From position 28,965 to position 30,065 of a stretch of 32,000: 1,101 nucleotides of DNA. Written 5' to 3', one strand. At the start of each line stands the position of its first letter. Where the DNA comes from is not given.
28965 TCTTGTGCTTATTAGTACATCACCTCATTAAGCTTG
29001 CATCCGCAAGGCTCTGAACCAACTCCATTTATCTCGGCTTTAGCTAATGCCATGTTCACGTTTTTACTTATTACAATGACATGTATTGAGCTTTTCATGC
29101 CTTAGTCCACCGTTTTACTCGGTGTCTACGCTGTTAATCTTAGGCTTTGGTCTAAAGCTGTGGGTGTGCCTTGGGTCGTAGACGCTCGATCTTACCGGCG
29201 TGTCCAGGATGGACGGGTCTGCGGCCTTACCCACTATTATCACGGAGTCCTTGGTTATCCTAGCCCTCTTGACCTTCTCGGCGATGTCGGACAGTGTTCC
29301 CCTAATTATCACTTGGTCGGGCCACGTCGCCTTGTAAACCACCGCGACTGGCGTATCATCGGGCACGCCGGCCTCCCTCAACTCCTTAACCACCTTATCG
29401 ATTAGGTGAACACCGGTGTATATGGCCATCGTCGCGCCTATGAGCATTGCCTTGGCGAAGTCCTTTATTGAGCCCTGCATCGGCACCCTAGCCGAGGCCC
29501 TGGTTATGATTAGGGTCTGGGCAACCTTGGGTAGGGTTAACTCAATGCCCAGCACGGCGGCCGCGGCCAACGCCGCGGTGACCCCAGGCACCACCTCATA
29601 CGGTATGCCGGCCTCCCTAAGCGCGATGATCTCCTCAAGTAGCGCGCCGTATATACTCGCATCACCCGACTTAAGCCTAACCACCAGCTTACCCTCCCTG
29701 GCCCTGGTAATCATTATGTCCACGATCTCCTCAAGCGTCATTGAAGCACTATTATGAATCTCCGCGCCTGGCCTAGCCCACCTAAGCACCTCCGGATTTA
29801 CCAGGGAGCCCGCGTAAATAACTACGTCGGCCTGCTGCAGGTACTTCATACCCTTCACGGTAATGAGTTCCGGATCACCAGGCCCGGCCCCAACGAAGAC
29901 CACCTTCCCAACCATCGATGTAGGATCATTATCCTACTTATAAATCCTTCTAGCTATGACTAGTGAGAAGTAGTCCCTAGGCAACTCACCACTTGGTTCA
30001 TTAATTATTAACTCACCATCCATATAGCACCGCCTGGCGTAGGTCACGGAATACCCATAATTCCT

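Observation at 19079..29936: One 16-bp palindrome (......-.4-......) sits between TATA box and start codon of three cobalamin transcription units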

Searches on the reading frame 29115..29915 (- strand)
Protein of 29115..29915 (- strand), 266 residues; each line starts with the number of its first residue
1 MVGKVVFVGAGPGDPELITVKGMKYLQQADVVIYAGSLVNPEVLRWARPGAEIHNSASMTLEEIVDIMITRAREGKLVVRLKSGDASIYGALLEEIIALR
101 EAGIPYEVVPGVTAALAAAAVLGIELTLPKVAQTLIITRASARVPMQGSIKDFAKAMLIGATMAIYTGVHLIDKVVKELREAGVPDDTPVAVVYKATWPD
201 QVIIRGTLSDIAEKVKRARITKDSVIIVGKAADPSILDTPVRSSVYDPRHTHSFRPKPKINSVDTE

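Call 7: search_protein_families(library=pfam, proteins=[window:29115-29915:-])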
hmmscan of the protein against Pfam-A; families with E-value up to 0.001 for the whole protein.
window:29115-29915:- (266 aa): 1 family
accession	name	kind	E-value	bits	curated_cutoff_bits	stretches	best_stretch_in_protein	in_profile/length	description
PF00590.25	TP_methylase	-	5.2e-56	190.4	27.8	1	4-211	1-211/212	Tetrapyrrole (Corrin/Porphyrin) Methylases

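Call 42: find_homologous_proteins(query=window:29115-29915:-, max_evalue=1e-20)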
Query window:29115-29915:- (266 aa): 7956 proteins with E <= 1e-20 among 8000 candidates; the best 120 are listed.
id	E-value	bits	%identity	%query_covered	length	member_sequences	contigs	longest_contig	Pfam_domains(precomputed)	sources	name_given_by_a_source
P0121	1.1e-163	561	100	100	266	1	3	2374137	PF00590.26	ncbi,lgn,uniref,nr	ncbi:precorrin-4 C(11)-methyltransferase [Vulcanisaeta distributa]|uniref:uroporphyrinogen-III C-met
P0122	7.3e-158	542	98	100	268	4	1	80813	PF00590.26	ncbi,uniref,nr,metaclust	ncbi:precorrin-4 C(11)-methyltransferase [Vulcanisaeta souniana]|uniref:precorrin-4 C(11)-methyltran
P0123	1.5e-150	518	91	100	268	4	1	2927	PF00590.26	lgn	-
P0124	2.9e-118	412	75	96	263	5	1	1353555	PF00590.26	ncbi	ncbi:precorrin-4 C(11)-methyltransferase [Vulcanisaeta sp. JCM 14467]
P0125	3.5e-118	412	72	96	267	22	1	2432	PF00590.26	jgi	jgi:precorrin-4/cobalt-precorrin-4 C11-methyltransferase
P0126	1.4e-117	410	73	97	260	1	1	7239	PF00590.26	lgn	-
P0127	3.5e-117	408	74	96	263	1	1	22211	PF00590.26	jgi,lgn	jgi:precorrin-4/cobalt-precorrin-4 C11-methyltransferase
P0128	7.3e-117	407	73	97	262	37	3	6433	PF00590.26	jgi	-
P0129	4.1e-116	405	72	99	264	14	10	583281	PF00590.26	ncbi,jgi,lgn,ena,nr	ncbi:MAG: precorrin-4 C(11)-methyltransferase [Sulfolobus sp.]|jgi:precorrin-4/cobalt-precorrin-4 C1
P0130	1.5e-114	400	70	96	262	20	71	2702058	PF00590.26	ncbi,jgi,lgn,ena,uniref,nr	ncbi:precorrin-4 C11-methyltransferase [Sulfolobus islandicus Y.G.57.14]|jgi:precorrin-4/cobalt-prec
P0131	2.3e-114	399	70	96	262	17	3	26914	PF00590.26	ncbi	ncbi:MAG: precorrin-4 C(11)-methyltransferase [Saccharolobus sp.]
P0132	4.5e-114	398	71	96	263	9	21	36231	PF00590.26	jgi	-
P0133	2.3e-113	396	72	96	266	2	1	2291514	PF00590.26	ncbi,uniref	ncbi:precorrin-4 C(11)-methyltransferase [Vulcanisaeta sp. JCM 16161]|uniref:precorrin-4 C(11)-methy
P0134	2.3e-113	396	77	90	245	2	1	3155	PF00590.26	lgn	-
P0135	4.0e-113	395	73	96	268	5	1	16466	PF00590.26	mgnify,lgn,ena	mgnify:CR=1 FL=1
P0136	4.3e-113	395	90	78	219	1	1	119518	PF00590.26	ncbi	-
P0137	5.6e-113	395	70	95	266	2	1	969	PF00590.26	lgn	-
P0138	1.1e-112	394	71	96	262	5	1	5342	PF00590.26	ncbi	-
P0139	7.3e-112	391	74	96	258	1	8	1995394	PF00590.26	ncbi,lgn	ncbi:MAG: precorrin-4 C(11)-methyltransferase [Thermoproteus sp.]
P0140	5.1e-109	382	73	96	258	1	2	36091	PF00590.26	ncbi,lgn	ncbi:MAG: precorrin-4 C(11)-methyltransferase [Pyrobaculum sp.]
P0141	1.8e-108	380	69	97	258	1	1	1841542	PF00590.26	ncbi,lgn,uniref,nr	ncbi:precorrin-4 C(11)-methyltransferase [Thermoproteus tenax]|uniref:uroporphyrinogen-III C-methylt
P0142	2.5e-108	379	72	96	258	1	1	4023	PF00590.26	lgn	-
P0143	3.0e-108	379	67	97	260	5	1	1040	PF00590.26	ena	-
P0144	7.5e-108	378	69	96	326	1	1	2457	PF00590.26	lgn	-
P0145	8.4e-108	378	68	98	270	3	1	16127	PF00590.26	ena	-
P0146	2.3e-107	376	68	97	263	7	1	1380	PF00590.26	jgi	-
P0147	2.8e-107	376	69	96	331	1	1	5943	PF00590.26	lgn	-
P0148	6.3e-107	375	67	98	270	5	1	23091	PF00590.26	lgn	-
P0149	1.1e-106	374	71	95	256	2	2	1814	PF00590.26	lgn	-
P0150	2.4e-106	373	70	96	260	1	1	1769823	PF00590.26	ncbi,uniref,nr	ncbi:precorrin-4 C(11)-methyltransferase [Pyrobaculum neutrophilum]|uniref:uroporphyrinogen-III C-me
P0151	4.4e-106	372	69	95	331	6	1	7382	PF00590.26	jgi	-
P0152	4.9e-106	372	67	97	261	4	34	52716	PF00590.26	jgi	jgi:precorrin-4/cobalt-precorrin-4 C11-methyltransferase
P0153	6.0e-106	372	68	97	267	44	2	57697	PF00590.26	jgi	-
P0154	1.4e-105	370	66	99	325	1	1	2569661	PF00590.26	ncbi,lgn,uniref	ncbi:precorrin-4 C(11)-methyltransferase [Sulfurisphaera javensis]|uniref:Precorrin-4 C(11)-methyltr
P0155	3.1e-105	369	67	96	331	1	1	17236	PF00590.26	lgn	-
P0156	3.2e-105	369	69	96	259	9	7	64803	PF00590.26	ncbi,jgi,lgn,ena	ncbi:MAG: precorrin-4 C(11)-methyltransferase [Pyrobaculum sp.]|jgi:precorrin-4/cobalt-precorrin-4 C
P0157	7.0e-104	365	68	96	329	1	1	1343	PF00590.26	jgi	-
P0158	2.2e-103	363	68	95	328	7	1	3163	PF00590.26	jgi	-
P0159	2.9e-103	363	66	96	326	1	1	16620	PF00590.26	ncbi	-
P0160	1.3e-102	361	67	96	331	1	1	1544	PF00590.26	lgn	-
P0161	2.0e-102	360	69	96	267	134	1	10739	PF00590.26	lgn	-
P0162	2.3e-102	360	68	95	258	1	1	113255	PF00590.26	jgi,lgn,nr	jgi:precorrin-4/cobalt-precorrin-4 C11-methyltransferase|nr:MAG: precorrin-4 C11-methyltransferase [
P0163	4.9e-102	359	64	95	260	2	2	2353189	PF00590.26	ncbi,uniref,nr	ncbi:precorrin-4 C(11)-methyltransferase [Sulfodiicoccus acidiphilus]|uniref:Precorrin-4 C(11)-methy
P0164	1.1e-101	358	64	94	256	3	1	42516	PF00590.26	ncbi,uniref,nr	ncbi:precorrin-4 C(11)-methyltransferase [Candidatus Acidianus copahuensis]|uniref:precorrin-4 C(11)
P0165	1.4e-101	357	65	96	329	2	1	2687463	PF00590.26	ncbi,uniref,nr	ncbi:precorrin-4 C(11)-methyltransferase [Acidianus manzaensis]|uniref:Precorrin-4 C(11)-methyltrans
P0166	1.5e-101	357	68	95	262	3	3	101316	PF00590.26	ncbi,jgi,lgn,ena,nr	ncbi:MAG: precorrin-4 C(11)-methyltransferase [Thermoproteaceae archaeon]|jgi:precorrin-4/cobalt-pre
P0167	5.9e-101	355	64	96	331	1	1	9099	PF00590.26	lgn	-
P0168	6.1e-101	355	69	95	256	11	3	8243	PF00590.26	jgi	-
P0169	1.3e-100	354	66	98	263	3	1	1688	PF00590.26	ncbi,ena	-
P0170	1.8e-100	354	67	98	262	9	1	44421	PF00590.26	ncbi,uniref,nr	ncbi:precorrin-4 C(11)-methyltransferase [Pyrobaculum aerophilum]|uniref:precorrin-4 C(11)-methyltra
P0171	2.9e-100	353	65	96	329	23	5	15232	PF00590.26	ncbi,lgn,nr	ncbi:MAG: precorrin-4 C(11)-methyltransferase [Acidianus infernus]|nr:precorrin-4 C(11)-methyltransf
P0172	7.8e-100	352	67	96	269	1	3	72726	PF00590.26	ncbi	-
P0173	2.7e-99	350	64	95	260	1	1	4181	PF00590.26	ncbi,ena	-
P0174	8.6e-98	345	63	96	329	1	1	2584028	PF00590.26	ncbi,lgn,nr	ncbi:precorrin-4 C(11)-methyltransferase [Acidianus sp. HS-5]|nr:precorrin-4 C(11)-methyltransferase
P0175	3.5e-95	336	61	95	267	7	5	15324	PF00590.26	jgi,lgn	jgi:precorrin-4/cobalt-precorrin-4 C11-methyltransferase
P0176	1.1e-92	328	67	89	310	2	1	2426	PF00590.26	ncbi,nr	ncbi:MAG: precorrin-4 C(11)-methyltransferase, partial [Sulfolobus sp.]|nr:precorrin-4 C(11)-methylt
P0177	2.8e-89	317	64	96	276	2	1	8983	PF00590.26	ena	-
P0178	1.7e-86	308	62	96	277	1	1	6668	PF00590.26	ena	-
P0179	2.1e-78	281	51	96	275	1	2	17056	PF00590.26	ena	-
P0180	4.8e-78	280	55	95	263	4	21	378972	PF00590.26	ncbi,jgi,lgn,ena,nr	ncbi:MAG: precorrin-4 C(11)-methyltransferase [Candidatus Bathyarchaeia archaeon]|nr:precorrin-4 C(1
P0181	6.7e-78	280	55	95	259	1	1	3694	PF00590.26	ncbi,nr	ncbi:precorrin-4 C(11)-methyltransferase [Candidatus Bathyarchaeota archaeon]|nr:precorrin-4 C(11)-m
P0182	1.7e-77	278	52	98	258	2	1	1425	PF00590.26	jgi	jgi:precorrin-4/cobalt-precorrin-4 C11-methyltransferase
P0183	7.7e-77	276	46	97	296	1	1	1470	PF00590.26,PF04055.28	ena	-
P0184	7.7e-77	276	55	95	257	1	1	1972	PF00590.26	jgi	jgi:precorrin-4/cobalt-precorrin-4 C11-methyltransferase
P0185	1.1e-76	276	53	96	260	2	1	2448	PF00590.26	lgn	-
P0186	3.7e-76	274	51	96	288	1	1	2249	PF00590.26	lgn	-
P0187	4.9e-76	274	55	95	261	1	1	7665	PF00590.26,PF04055.28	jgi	-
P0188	1.3e-75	272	52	98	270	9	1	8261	PF00590.26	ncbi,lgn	-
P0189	1.7e-75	272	51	97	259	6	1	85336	PF00590.26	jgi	jgi:precorrin-4/cobalt-precorrin-4 C11-methyltransferase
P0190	2.8e-75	271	53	95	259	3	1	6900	PF00590.26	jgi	jgi:precorrin-4/cobalt-precorrin-4 C11-methyltransferase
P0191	3.6e-75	271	51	95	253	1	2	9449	PF00590.26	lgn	-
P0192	3.7e-75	271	55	94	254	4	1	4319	PF00590.26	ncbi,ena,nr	ncbi:MAG TPA: precorrin-4 C(11)-methyltransferase [Clostridia bacterium]|nr:precorrin-4 C(11)-methyl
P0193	3.8e-75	271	53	95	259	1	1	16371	PF00590.26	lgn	-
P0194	5.9e-75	270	55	94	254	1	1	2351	PF00590.26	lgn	-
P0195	6.5e-75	270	54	96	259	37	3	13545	PF00590.26,PF04055.28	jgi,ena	jgi:precorrin-4/cobalt-precorrin-4 C11-methyltransferase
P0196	9.4e-75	269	52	96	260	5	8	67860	PF00590.26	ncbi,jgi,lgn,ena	-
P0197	1.2e-74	269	53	97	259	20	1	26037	PF00590.26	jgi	-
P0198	1.6e-74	269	53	95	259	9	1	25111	PF00590.26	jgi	-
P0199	1.6e-74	269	55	95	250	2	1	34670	PF00590.26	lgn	-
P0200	1.6e-74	269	54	95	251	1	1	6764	PF00590.26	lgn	-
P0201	1.6e-74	269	51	96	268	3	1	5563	PF00590.26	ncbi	-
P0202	1.8e-74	269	54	95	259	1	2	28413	PF00590.26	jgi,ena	-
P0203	2.1e-74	268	53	95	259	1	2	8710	PF00590.26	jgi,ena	-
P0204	3.3e-74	268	49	96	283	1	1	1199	PF00590.26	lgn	-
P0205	3.4e-74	268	52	99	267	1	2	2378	PF00590.26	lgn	-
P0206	4.9e-74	267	54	96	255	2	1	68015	PF00590.26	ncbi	ncbi:precorrin-4 C(11)-methyltransferase [Heliobacillus mobilis]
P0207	6.3e-74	267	53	97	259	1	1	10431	PF00590.26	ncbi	ncbi:MAG: precorrin-4 C(11)-methyltransferase [Candidatus Bathyarchaeales archaeon]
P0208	7.5e-74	267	53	95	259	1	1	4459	PF00590.26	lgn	-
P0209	7.9e-74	266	54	95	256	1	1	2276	PF00590.26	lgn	-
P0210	8.2e-74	266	54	96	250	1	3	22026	PF00590.26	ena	-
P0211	8.3e-74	266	54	96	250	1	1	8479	PF00590.26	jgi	jgi:precorrin-4/cobalt-precorrin-4 C11-methyltransferase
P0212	9.5e-74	266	51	97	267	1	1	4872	PF00590.26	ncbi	-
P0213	1.0e-73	266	54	96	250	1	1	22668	PF00590.26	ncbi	-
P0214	1.1e-73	266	54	96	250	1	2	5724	PF00590.26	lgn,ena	-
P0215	1.1e-73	266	52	95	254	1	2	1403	PF00590.26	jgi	-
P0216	1.2e-73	266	53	95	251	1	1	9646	PF00590.26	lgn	-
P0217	1.2e-73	266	54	95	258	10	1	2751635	PF00590.26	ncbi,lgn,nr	ncbi:MAG: precorrin-4 C(11)-methyltransferase [Thermodesulfobacteriota bacterium]|nr:MAG: precorrin-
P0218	1.3e-73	266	54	97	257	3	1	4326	PF00590.26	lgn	-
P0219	1.4e-73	266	52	95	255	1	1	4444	PF00590.26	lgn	-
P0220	1.5e-73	266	53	97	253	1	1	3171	PF00590.26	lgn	-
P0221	1.9e-73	265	54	95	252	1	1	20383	PF00590.26,PF04055.28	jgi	-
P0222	1.9e-73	265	50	95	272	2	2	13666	PF00590.26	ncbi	-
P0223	2.2e-73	265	52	97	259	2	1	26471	PF00590.26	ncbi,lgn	-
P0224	2.2e-73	265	54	95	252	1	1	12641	PF00590.26,PF04055.28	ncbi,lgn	-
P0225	2.4e-73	265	53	97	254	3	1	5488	PF00590.26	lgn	-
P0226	2.5e-73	265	54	96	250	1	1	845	PF00590.26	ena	-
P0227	2.8e-73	265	54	96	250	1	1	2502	PF00590.26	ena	-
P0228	3.5e-73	264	53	95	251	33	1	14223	PF00590.26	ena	-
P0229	3.7e-73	264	54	95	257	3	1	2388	PF00590.26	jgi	jgi:precorrin-4/cobalt-precorrin-4 C11-methyltransferase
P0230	4.0e-73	264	51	97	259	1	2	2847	PF00590.26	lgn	-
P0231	4.6e-73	264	54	97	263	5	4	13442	PF00590.26,PF04055.28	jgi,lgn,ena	-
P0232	5.7e-73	264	54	96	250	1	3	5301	PF00590.26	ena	-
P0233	7.2e-73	263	52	95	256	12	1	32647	PF00590.26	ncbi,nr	ncbi:MAG: precorrin-4 C(11)-methyltransferase [Candidatus Bathyarchaeota archaeon]|nr:precorrin-4 C(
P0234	7.7e-73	263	53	95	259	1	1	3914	PF00590.26,PF04055.28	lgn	-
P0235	7.8e-73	263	53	95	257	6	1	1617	PF00590.26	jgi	jgi:precorrin-4/cobalt-precorrin-4 C11-methyltransferase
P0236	1.0e-72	263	52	98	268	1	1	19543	PF00590.26,PF04055.28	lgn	-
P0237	1.1e-72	263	53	96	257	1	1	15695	PF00590.26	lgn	-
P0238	1.5e-72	262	52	95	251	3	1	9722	PF00590.26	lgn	-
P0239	1.5e-72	262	54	95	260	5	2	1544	PF00590.26,PF04055.28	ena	-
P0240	1.6e-72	262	52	95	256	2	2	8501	PF00590.26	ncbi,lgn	ncbi:MAG: precorrin-4 C(11)-methyltransferase [Candidatus Bathyarchaeia archaeon]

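Call 43: find_encoding_contigs(protein=P0130, flank=10000, max_places=2)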
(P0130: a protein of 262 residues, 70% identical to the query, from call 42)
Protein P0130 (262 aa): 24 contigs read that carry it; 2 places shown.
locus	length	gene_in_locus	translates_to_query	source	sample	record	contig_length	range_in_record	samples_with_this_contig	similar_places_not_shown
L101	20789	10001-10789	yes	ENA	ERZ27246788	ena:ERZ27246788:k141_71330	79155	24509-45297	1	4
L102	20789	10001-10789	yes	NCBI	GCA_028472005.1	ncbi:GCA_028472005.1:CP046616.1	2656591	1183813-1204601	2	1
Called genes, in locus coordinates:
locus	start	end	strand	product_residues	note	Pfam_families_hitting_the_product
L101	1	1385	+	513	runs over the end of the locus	PF00437:T2SSE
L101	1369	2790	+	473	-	PF00482:T2SSF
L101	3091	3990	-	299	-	PF00753:Lactamase_B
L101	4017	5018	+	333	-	PF04055:Radical_SAM, PF11946:DUF3463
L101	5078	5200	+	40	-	-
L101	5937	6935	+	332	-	PF01903:CbiX, PF02570:CbiC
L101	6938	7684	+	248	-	PF00590:TP_methylase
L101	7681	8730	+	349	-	PF01888:CbiD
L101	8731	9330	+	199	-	PF02353:CMAS, PF01135:PCMT, PF01596:Methyltransf_3, PF01209:Ubie_methyltran, PF06325:PrmA, PF08704:GCD14, PF13847:Methyltransf_31, PF13649:Methyltransf_25, +9 more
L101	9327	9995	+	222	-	PF00590:TP_methylase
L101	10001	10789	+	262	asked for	PF00590:TP_methylase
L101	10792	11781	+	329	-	PF11760:CbiG_N, PF21437:CbiG-like_linker, PF01890:CbiG_C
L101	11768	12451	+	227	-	PF00590:TP_methylase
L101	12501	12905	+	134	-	PF13279:4HBT_2, PF03061:4HBT (weak)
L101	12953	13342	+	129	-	PF05168:HEPN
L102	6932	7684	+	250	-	PF00590:TP_methylase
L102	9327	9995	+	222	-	PF00590:TP_methylase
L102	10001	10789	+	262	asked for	PF00590:TP_methylase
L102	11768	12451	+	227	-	PF00590:TP_methylase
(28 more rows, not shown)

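Call 44: find_encoding_contigs(protein=P0141, flank=10000, max_places=2)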
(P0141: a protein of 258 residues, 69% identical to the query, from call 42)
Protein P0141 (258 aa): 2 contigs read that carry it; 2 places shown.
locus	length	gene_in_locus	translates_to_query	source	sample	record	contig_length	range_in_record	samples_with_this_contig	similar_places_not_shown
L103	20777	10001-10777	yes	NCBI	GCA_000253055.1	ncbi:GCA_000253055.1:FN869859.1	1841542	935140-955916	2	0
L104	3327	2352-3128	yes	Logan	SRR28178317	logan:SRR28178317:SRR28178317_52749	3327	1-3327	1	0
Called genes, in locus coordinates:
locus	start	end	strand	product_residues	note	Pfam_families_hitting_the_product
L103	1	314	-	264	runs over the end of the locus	PF02006:PPS_PS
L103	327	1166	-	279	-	PF02558:ApbA, PF08546:ApbA_C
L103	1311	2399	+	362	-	PF03824:NicO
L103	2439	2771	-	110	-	-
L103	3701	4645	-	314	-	PF11760:CbiG_N, PF01890:CbiG_C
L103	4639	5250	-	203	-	PF00590:TP_methylase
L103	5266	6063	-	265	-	PF02548:Pantoate_transf, PF13714:PEP_mutase (faint)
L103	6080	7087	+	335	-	PF01903:CbiX, PF02570:CbiC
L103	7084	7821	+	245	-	PF00590:TP_methylase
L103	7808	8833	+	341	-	PF01888:CbiD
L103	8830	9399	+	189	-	PF01135:PCMT, PF01596:Methyltransf_3 (weak), PF02353:CMAS (weak), PF03602:Cons_hypoth95 (weak), PF06325:PrmA, PF13847:Methyltransf_31, PF09445:Methyltransf_15, PF13649:Methyltransf_25, +4 more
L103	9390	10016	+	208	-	PF00590:TP_methylase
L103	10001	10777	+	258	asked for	PF00590:TP_methylase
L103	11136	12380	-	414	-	PF02812:ELFV_dehydrog_N, PF00208:ELFV_dehydrog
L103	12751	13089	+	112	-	-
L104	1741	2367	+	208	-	PF00590:TP_methylase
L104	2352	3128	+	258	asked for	PF00590:TP_methylase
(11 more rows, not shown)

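Call 45: find_encoding_contigs(protein=P0156, flank=10000, max_places=2)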
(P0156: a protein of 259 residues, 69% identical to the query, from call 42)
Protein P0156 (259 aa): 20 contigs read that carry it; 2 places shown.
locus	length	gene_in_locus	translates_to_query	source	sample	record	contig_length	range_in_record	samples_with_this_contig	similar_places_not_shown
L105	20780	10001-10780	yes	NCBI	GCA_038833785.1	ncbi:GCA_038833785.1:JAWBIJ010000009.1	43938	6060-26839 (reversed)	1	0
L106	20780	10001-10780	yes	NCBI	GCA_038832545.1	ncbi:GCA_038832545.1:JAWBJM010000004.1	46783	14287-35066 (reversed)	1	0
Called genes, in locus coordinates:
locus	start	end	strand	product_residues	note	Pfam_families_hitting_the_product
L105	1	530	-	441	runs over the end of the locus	PF01547:SBP_bac_1, PF13416:SBP_bac_8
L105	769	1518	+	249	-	PF23023:Anti-Pycsar_Apyc1, PF00753:Lactamase_B, PF12706:Lactamase_B_2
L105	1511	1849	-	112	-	-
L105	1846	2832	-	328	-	PF01145:Band_7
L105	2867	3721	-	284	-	PF12804:NTP_transf_3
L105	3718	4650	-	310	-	PF11760:CbiG_N, PF01890:CbiG_C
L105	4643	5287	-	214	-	PF00590:TP_methylase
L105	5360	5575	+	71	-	-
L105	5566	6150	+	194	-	-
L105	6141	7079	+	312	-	PF01903:CbiX, PF02570:CbiC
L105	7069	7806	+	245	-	PF00590:TP_methylase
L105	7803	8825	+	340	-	PF01888:CbiD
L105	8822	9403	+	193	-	PF01135:PCMT (weak), PF01170:UPF0020 (weak), PF02475:TRM5-TYW2_MTfase (weak), PF05175:MTS (weak), PF06325:PrmA, PF09445:Methyltransf_15, PF13847:Methyltransf_31, PF13649:Methyltransf_25 (weak)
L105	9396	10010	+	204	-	PF00590:TP_methylase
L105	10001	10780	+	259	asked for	PF00590:TP_methylase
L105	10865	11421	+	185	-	-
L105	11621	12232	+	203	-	-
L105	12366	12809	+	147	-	-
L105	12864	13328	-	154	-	PF02572:CobA_CobO_BtuR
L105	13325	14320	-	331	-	PF01955:CbiZ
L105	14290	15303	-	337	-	PF02277:DBI_PRT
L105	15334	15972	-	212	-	PF02654:CobS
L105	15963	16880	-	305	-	PF00155:Aminotran_1_2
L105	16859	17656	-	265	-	PF00733:Asn_synthase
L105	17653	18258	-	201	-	PF01902:Diphthami_syn_2_N (weak)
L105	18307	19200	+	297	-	PF03186:CobD_Cbib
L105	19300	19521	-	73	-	PF13459:Fer4_15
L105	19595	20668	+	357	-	PF04055:Radical_SAM, PF08608:Wyosine_form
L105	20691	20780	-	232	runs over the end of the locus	PF01259:SAICAR_synt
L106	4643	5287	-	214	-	PF00590:TP_methylase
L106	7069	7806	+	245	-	PF00590:TP_methylase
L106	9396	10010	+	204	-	PF00590:TP_methylase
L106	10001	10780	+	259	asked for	PF00590:TP_methylase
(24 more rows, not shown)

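Call 50: search_protein_families(library=ncbifam, max_evalue=0.01, proteins=[L105:12366-12809:+])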
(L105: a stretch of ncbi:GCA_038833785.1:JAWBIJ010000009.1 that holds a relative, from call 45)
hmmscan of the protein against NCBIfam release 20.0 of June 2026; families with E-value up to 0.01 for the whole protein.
L105:12366-12809:+ (147 aa): 0 families

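Call 65: find_encoding_contigs(protein=P0180, flank=10000, max_places=3)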
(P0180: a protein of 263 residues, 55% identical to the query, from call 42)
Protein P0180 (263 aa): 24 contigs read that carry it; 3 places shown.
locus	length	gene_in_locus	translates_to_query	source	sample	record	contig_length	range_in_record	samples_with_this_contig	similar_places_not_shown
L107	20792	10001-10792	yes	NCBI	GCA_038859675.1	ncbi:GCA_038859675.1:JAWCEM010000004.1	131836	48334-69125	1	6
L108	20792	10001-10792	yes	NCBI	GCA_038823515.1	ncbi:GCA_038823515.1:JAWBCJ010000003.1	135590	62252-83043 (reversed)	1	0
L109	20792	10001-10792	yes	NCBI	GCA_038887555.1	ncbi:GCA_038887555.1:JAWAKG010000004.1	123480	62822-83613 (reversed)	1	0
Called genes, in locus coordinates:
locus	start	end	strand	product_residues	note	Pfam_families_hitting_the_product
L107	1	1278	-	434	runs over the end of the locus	PF00202:Aminotran_3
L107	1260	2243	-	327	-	PF00490:ALAD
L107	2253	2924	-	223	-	PF13241:NAD_binding_7, PF14824:Sirohm_synth_M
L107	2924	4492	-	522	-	PF07685:GATase_3, PF01656:CbiA, PF13500:AAA_26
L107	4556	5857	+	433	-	PF05201:GlutR_N, PF02826:2-Hacid_dh_C (weak), PF01488:Shikimate_DH, PF03435:Sacchrp_dh_NADP (faint), PF03807:F420_oxidored, PF00745:GlutR_dimer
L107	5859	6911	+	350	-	PF01903:CbiX, PF06180:CbiK, PF02570:CbiC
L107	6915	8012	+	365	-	PF01888:CbiD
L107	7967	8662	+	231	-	PF00590:TP_methylase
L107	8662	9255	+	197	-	PF01209:Ubie_methyltran (weak), PF02475:TRM5-TYW2_MTfase (weak), PF01135:PCMT, PF01728:FtsJ (faint), PF05175:MTS (weak), PF06325:PrmA, PF13649:Methyltransf_25, PF13847:Methyltransf_31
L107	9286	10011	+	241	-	PF00590:TP_methylase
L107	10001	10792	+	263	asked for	PF00590:TP_methylase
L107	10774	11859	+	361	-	PF11760:CbiG_N, PF01890:CbiG_C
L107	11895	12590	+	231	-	PF00590:TP_methylase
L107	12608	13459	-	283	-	PF02463:SMC_N (weak), PF00005:ABC_tran, PF13304:AAA_21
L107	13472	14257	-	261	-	PF02361:CbiQ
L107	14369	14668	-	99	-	-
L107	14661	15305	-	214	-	PF01891:CbiM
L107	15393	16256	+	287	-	PF12802:MarR_2 (weak), PF08279:HTH_11 (faint), PF13412:HTH_24, PF13545:HTH_Crp_2 (weak), PF25211:DUF7839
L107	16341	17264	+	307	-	PF01116:F_bP_aldolase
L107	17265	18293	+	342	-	PF00365:PFK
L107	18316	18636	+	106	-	PF03091:CutA1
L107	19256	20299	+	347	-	PF01087:GalP_UDP_transf, PF16285:DUF4931_N (faint), PF16268:DUF4921, PF02744:GalP_UDP_tr_C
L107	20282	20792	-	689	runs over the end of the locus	PF12439:GDE_N, PF06202:GDE_C, PF17167:Glyco_hydro_94 (weak), PF12899:Glyco_hydro_100 (faint), PF22422:MGH1-like_GH (weak)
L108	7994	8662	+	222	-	PF00590:TP_methylase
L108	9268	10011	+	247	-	PF00590:TP_methylase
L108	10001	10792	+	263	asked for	PF00590:TP_methylase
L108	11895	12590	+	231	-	PF00590:TP_methylase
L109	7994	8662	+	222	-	PF00590:TP_methylase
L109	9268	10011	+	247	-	PF00590:TP_methylase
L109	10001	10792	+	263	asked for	PF00590:TP_methylase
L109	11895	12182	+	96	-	PF00590:TP_methylase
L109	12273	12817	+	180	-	PF00590:TP_methylase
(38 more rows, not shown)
